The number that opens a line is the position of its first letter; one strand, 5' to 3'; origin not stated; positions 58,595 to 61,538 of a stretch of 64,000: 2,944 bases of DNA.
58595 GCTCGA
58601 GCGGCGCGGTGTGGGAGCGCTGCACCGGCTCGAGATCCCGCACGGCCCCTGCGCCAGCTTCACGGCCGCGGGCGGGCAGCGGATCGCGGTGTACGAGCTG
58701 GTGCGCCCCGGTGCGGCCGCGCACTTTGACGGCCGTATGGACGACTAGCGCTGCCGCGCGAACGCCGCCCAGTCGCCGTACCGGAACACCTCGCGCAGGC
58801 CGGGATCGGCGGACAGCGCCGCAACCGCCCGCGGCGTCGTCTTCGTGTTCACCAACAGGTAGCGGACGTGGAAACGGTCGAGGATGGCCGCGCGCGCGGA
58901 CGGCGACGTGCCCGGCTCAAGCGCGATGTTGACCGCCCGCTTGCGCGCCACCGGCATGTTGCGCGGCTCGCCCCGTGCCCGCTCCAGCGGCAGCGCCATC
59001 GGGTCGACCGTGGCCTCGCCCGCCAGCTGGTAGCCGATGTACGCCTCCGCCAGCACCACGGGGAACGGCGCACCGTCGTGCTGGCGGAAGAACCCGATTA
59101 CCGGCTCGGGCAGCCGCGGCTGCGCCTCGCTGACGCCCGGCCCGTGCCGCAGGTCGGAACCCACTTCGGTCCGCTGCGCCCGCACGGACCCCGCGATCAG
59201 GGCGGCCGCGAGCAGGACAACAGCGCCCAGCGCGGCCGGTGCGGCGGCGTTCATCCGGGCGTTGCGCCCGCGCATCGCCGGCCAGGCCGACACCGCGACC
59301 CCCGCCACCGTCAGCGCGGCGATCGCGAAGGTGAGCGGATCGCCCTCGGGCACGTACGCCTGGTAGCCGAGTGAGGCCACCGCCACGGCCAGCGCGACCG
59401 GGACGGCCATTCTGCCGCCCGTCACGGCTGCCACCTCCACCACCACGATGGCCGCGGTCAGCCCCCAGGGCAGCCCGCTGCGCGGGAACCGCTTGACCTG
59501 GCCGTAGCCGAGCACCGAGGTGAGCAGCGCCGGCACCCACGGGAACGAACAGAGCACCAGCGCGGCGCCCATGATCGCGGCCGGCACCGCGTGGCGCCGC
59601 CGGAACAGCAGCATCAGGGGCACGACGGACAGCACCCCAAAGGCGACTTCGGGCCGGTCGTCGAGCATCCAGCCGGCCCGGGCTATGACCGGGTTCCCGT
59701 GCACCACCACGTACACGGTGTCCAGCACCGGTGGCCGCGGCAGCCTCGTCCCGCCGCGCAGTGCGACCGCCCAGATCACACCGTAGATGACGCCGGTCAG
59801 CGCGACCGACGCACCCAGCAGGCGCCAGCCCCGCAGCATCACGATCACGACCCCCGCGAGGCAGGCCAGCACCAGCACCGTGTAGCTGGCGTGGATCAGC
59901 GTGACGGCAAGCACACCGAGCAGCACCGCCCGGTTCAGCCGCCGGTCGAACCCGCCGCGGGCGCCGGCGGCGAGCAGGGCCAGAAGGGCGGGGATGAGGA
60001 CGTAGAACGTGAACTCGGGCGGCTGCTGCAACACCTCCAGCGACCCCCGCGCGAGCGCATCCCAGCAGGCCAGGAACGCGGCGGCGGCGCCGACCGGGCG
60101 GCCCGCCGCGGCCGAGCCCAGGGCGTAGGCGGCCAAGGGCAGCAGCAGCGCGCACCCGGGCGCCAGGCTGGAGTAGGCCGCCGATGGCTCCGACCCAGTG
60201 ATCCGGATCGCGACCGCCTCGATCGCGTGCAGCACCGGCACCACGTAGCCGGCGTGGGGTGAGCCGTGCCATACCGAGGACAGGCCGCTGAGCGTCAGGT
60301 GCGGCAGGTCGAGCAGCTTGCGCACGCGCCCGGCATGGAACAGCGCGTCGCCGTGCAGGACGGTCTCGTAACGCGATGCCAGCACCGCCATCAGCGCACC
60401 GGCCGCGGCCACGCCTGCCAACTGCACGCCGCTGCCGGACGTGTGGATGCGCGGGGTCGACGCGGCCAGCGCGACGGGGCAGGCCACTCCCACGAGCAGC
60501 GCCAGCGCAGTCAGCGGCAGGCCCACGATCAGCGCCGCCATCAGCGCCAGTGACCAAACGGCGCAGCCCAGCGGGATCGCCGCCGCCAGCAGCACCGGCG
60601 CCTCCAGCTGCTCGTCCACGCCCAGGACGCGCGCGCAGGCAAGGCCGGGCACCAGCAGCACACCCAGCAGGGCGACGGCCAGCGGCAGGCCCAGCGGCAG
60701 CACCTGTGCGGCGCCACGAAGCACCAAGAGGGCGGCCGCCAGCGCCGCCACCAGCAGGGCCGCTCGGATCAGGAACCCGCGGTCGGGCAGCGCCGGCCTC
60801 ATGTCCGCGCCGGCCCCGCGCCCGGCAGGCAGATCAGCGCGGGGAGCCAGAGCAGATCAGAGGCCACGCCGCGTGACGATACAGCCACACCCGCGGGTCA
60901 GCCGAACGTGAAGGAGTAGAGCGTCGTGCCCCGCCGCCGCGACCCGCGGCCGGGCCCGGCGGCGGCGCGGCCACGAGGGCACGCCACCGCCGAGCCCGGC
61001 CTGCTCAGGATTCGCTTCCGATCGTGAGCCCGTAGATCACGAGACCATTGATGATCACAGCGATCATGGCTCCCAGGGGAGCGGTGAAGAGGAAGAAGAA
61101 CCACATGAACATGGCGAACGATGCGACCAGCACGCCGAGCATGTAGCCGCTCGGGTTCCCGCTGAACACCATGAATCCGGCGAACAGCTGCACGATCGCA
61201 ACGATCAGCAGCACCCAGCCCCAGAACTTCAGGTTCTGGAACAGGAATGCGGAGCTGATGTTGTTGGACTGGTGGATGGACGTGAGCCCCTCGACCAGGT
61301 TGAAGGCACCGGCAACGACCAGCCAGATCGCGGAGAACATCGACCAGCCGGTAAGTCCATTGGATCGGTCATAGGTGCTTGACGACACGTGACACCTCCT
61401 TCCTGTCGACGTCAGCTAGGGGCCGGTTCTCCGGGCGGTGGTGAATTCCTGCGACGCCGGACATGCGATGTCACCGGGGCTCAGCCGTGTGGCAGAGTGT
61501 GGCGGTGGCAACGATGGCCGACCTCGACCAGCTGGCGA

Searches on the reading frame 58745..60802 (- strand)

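Call 79: search_protein_families(library=pfam, max_evalue=0.001, proteins=[window:58745-60802:-])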
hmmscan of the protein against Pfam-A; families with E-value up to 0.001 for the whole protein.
window:58745-60802:- (685 aa): 1 family
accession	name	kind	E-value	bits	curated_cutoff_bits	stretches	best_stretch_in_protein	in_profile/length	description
PF20176.3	DUF6541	-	0.00011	21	29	1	48-347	3-333/646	Family of unknown function (DUF6541)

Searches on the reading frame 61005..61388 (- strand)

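Call 79: search_protein_families(library=pfam, max_evalue=0.001, proteins=[window:61005-61388:-])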
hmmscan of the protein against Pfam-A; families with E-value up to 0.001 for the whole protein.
window:61005-61388:- (127 aa): 1 family
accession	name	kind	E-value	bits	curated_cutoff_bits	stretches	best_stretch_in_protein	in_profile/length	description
PF23636.1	DUF7144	-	1.4e-18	67.5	27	1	15-123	1-112/115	Domain of unknown function (DUF7144)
